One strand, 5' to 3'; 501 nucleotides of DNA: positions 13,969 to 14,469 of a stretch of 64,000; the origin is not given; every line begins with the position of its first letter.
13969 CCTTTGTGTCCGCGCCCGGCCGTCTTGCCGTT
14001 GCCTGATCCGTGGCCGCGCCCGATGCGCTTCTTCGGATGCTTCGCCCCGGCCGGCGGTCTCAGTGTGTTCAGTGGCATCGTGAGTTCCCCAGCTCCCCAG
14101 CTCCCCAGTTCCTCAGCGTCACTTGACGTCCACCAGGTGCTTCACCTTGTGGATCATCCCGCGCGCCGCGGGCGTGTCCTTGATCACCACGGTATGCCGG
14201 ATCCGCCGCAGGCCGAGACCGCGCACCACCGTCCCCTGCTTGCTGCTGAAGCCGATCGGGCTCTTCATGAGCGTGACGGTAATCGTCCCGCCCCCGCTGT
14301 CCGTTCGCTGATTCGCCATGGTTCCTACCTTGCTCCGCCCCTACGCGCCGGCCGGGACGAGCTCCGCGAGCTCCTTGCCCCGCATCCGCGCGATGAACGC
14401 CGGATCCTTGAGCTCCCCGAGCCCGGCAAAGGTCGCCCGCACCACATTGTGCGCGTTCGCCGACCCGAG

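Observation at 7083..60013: A family of phase-regular 7-9 nt tandem arrays fills intercistronic spacers and is G-rich on the sense strand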

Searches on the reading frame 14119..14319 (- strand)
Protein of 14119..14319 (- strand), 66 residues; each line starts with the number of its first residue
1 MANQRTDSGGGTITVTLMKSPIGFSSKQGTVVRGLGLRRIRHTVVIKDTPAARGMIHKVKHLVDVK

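Call 7: search_protein_families(library=pfam, proteins=[window:14119-14319:-])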
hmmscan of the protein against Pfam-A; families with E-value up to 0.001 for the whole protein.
window:14119-14319:- (66 aa): 1 family
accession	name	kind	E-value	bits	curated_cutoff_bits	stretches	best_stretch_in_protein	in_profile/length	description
PF00327.25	Ribosomal_L30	-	6e-19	68.1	23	1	14-63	2-51/51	Ribosomal protein L30p/L7e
